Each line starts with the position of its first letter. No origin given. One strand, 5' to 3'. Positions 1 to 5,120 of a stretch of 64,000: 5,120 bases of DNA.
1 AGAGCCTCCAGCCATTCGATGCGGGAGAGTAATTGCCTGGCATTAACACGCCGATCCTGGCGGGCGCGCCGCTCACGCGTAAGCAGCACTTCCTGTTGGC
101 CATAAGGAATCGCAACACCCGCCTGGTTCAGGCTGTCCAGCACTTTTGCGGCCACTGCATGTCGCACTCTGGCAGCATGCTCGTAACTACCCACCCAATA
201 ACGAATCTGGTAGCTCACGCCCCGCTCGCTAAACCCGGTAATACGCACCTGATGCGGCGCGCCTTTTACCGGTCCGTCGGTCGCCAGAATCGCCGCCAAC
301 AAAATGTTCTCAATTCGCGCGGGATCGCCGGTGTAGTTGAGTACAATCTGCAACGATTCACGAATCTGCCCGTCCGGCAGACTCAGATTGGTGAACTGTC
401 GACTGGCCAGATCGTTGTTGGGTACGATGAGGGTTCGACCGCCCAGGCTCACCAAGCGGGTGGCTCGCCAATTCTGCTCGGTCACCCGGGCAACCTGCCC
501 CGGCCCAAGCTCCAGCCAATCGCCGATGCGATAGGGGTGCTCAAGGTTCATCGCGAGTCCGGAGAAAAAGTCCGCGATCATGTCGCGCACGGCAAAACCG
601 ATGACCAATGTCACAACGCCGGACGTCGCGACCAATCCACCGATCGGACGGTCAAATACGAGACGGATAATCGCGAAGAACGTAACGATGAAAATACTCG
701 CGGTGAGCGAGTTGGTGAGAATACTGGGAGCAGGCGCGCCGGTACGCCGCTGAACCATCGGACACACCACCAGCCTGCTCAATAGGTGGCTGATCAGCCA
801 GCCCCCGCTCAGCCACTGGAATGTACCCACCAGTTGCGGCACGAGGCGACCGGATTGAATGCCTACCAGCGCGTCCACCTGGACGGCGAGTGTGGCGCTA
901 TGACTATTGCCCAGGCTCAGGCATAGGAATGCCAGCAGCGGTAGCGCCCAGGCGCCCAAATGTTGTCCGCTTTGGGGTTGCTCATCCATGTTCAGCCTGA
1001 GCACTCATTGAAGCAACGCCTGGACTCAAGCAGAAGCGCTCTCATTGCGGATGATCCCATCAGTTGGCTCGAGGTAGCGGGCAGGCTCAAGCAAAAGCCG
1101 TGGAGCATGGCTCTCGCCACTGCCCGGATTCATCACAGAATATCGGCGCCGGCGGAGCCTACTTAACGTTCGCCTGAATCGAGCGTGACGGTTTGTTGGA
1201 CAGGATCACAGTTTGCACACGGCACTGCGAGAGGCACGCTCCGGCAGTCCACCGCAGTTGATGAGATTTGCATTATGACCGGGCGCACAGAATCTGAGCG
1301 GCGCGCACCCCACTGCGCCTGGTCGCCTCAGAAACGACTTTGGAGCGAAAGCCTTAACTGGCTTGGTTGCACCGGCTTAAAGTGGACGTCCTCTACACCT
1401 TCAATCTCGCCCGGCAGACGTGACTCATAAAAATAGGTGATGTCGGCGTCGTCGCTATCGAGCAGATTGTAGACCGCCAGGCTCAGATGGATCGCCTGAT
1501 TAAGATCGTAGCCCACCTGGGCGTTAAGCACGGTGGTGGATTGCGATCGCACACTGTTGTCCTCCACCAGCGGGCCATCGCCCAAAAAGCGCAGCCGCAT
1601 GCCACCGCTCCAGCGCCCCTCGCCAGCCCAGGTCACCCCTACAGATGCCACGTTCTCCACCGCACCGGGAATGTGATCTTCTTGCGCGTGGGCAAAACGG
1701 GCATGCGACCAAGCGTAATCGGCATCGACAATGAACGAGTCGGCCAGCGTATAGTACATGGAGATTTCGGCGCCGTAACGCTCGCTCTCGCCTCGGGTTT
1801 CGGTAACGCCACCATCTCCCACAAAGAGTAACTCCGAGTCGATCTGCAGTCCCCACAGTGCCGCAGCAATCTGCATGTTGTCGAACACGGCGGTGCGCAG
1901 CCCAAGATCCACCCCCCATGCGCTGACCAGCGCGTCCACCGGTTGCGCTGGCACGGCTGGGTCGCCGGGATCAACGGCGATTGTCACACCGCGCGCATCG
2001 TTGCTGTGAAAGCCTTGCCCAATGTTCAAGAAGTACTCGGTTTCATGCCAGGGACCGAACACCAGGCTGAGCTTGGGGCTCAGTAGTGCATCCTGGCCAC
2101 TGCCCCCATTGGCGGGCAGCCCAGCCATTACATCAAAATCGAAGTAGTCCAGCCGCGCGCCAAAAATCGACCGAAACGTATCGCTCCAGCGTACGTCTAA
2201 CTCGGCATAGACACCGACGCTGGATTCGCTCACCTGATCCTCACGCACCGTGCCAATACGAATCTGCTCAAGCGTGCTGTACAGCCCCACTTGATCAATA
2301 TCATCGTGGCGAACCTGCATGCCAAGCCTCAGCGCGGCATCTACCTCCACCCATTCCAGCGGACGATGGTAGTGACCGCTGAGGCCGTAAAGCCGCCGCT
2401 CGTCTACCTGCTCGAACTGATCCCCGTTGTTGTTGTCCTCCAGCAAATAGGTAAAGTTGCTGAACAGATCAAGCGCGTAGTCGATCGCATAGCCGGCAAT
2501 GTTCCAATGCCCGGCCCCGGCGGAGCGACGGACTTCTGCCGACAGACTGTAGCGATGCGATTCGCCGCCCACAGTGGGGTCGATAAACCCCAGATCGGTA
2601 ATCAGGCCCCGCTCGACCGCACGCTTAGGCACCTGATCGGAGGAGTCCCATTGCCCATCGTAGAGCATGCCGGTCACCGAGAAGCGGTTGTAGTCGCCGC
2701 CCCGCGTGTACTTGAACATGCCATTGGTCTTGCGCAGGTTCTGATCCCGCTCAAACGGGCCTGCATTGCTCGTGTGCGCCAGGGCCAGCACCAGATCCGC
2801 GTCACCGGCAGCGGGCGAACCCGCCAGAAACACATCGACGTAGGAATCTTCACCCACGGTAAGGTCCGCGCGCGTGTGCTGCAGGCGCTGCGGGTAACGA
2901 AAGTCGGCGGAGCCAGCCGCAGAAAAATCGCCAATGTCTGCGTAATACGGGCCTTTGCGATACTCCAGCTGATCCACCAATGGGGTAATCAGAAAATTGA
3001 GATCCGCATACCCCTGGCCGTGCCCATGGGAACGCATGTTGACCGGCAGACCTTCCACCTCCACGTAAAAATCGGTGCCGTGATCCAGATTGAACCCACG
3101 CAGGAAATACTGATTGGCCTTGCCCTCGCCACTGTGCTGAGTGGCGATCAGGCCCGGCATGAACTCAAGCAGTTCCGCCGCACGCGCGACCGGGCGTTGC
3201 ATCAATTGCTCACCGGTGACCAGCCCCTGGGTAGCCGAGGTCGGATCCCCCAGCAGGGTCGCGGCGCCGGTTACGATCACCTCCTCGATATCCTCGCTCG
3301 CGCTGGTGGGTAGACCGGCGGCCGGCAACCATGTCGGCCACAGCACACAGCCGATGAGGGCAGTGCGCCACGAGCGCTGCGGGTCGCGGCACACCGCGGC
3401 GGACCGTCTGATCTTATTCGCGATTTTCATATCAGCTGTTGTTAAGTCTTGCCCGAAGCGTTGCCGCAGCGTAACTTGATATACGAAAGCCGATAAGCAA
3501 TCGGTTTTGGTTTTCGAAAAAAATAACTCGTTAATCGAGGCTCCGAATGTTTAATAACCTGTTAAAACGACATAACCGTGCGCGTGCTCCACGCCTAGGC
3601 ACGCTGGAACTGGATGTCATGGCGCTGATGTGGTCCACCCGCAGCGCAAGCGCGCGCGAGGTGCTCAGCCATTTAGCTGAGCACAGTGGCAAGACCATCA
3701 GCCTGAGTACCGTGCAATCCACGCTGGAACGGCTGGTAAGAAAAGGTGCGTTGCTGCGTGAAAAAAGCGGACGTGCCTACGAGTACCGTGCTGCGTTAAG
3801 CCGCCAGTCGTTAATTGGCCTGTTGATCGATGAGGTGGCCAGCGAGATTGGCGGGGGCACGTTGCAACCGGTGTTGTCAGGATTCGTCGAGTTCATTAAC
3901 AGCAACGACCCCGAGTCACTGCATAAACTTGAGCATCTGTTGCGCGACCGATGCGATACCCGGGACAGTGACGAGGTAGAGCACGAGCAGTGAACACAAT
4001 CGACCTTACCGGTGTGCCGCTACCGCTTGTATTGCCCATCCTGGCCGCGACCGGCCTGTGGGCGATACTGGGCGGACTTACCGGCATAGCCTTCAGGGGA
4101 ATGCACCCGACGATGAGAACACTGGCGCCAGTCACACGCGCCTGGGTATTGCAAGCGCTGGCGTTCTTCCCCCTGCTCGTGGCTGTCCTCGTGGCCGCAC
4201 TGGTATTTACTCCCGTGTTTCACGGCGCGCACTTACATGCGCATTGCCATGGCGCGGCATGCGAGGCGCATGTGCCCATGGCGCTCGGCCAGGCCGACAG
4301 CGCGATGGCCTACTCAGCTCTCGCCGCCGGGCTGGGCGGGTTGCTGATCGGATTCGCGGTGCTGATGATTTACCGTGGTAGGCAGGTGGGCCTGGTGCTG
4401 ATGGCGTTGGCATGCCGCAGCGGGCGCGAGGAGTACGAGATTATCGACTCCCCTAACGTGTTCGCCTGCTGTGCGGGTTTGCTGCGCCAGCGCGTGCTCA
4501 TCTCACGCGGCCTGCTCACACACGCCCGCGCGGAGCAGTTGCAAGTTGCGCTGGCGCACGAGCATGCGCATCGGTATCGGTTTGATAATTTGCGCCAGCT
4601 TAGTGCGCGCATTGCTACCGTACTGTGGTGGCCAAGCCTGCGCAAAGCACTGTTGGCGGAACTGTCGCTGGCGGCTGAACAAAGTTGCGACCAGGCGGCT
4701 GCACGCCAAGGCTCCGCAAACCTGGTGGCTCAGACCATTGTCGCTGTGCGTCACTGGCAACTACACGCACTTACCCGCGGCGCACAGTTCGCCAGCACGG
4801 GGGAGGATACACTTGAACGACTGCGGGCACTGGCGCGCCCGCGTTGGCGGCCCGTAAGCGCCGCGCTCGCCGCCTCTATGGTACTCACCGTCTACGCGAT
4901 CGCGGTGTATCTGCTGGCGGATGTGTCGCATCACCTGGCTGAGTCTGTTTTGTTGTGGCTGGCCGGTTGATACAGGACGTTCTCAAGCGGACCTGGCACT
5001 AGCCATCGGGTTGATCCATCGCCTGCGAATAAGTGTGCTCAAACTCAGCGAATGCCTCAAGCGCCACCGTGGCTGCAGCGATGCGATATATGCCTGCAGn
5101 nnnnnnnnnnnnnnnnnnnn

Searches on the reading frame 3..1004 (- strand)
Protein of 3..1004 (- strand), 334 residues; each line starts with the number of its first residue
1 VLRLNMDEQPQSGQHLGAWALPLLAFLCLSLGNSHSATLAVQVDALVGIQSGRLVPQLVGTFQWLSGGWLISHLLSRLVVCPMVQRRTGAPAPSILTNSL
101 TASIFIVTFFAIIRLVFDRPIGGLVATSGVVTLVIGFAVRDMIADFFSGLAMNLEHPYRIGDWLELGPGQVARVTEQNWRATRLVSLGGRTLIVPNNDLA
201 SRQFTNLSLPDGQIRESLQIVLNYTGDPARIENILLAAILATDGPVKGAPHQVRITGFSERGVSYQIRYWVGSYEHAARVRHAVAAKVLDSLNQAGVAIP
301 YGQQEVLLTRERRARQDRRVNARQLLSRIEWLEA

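Call 8: search_protein_families(library=pfam, proteins=[window:3-1004:-], max_evalue=0.01)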
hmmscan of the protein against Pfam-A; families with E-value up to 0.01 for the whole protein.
window:3-1004:- (334 aa): 2 families
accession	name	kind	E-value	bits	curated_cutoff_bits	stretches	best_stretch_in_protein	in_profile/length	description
PF00924.24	MS_channel_2nd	-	8.4e-15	55.1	20.2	1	141-208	1-67/68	Mechanosensitive ion channel, beta-domain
PF21082.3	MS_channel_3rd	-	0.0054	17.6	21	1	218-299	3-88/88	Mechanosensitive ion channel MscS, C-terminal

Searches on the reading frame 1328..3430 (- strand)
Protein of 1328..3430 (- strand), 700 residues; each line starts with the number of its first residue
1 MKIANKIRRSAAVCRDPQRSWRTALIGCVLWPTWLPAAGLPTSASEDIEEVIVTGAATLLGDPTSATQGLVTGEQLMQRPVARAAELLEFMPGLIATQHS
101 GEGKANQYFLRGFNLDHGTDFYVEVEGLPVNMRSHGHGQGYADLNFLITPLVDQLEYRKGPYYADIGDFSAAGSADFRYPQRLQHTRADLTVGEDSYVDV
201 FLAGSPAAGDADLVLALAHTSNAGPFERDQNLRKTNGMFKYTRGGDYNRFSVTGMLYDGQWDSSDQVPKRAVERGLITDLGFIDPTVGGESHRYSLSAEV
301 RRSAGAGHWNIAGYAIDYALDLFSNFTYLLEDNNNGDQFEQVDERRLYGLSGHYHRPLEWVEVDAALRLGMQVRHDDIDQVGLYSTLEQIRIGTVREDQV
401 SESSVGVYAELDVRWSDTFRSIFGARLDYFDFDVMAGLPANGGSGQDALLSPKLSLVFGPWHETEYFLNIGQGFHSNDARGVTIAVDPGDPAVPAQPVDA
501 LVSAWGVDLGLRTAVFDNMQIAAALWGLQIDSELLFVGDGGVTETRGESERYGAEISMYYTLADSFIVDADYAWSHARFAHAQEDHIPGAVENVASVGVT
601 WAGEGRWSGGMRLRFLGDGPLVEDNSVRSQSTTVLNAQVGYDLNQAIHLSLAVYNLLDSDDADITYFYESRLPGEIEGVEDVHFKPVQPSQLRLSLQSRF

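Call 8: search_protein_families(library=pfam, proteins=[window:1328-3430:-], max_evalue=0.01)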
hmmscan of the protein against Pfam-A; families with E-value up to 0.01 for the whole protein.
window:1328-3430:- (700 aa): 2 families
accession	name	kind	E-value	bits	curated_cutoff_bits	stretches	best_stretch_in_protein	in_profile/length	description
PF00593.30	TonB_dep_Rec_b-barrel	-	3.7e-29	103.3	27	1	239-656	19-436/436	TonB dependent receptor-like, beta-barrel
PF07715.20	Plug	-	1.1e-11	45.6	23.9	1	68-173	11-106/107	TonB-dependent Receptor Plug Domain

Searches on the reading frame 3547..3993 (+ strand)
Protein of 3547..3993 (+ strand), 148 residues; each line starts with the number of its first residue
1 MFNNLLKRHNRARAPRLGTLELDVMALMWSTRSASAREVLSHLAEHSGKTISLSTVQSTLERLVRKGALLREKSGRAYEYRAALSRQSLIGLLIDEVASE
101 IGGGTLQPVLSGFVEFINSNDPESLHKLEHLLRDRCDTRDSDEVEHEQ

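Call 8: search_protein_families(library=pfam, proteins=[window:3547-3993:+], max_evalue=0.01)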
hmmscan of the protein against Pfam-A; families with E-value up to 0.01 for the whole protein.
window:3547-3993:+ (148 aa): 4 families
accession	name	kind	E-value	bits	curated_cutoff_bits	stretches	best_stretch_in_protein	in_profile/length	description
PF03965.22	Penicillinase_R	-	1.4e-21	77.4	22.6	1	17-132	1-113/115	Penicillinase repressor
PF07848.18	PaaX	-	0.0044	17.7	24.8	0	51-81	35-65/70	PaaX-like protein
PF01978.25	TrmB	-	0.0057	16.9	25.6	0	43-82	28-64/68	Sugar-specific transcriptional regulator TrmB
PF01498.24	HTH_Tnp_Tc3_2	-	0.0085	16.8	31.5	0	30-61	10-40/72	Transposase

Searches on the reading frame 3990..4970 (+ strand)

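Call 8: search_protein_families(library=pfam, proteins=[window:3990-4970:+], max_evalue=0.01)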
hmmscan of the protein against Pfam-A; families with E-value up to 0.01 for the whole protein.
window:3990-4970:+ (326 aa): 2 families
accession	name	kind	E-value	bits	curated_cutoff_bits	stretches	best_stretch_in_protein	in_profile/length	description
PF01435.24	Peptidase_M48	-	8.3e-08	32.7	20.3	1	136-206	13-87/186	Peptidase family M48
PF05569.17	Peptidase_M56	-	5.2e-06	26.3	31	1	152-237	165-247/296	BlaR1 peptidase M56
